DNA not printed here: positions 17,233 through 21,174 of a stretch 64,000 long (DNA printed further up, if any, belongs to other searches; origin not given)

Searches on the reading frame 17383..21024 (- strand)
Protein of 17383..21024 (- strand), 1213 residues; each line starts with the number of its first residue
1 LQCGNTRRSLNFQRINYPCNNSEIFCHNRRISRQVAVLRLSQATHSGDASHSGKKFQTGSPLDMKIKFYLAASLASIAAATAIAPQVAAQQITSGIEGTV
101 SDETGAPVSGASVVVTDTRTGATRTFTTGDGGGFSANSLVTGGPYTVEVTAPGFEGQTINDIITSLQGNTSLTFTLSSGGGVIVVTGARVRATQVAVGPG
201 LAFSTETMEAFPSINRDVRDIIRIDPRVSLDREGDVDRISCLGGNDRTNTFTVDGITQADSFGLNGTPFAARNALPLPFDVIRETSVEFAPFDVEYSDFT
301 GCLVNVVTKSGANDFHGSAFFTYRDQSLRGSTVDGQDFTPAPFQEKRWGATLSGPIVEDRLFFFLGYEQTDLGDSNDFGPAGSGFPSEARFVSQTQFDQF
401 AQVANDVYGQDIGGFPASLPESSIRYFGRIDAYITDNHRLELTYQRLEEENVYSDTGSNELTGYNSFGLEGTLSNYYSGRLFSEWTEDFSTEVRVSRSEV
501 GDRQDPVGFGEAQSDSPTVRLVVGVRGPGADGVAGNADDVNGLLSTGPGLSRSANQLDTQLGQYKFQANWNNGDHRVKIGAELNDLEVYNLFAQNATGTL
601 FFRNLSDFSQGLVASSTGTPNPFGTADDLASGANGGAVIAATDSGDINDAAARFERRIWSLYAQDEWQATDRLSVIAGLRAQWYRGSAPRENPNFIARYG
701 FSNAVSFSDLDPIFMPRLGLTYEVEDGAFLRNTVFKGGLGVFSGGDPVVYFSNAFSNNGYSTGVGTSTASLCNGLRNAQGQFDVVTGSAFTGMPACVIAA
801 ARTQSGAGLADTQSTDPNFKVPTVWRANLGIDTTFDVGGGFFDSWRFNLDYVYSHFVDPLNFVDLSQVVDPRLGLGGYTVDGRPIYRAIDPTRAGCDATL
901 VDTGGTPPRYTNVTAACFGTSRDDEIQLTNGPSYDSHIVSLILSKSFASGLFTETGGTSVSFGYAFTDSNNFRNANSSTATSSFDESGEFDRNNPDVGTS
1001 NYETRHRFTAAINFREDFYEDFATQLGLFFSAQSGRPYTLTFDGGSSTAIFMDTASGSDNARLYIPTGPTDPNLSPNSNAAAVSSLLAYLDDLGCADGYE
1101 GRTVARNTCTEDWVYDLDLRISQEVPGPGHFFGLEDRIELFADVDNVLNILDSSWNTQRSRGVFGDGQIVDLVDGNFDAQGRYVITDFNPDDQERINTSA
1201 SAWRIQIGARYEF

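Call 3: search_protein_families(library=pfam, proteins=[window:17383-21024:-])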
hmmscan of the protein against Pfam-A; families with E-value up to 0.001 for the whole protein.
window:17383-21024:- (1213 aa): 4 families
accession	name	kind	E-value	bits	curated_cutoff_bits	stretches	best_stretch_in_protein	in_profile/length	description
PF25183.1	OMP_b-brl_4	-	2.9e-42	145.5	30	1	307-1149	1-807/838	Outer membrane beta barrel domain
PF13620.12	CarboxypepD_reg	-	1.1e-17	64.5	32.3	1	96-177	2-82/82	Carboxypeptidase regulatory-like domain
PF00593.30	TonB_dep_Rec_b-barrel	-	1.2e-06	29.2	27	1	542-866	42-307/436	TonB dependent receptor-like, beta-barrel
PF13715.12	CarbopepD_reg_2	-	1.6e-05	25.2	32.2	1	96-175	1-75/88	CarboxypepD_reg-like domain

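Call 4: search_protein_families(library=ncbifam, proteins=[window:17383-21024:-])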
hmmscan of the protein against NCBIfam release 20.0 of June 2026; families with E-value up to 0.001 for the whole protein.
window:17383-21024:- (1213 aa): 1 family
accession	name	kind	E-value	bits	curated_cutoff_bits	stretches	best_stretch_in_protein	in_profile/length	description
NF010012.0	PRK13486.1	equivalog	0.00034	19.1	924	0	648-682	374-408/696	TonB-dependent receptor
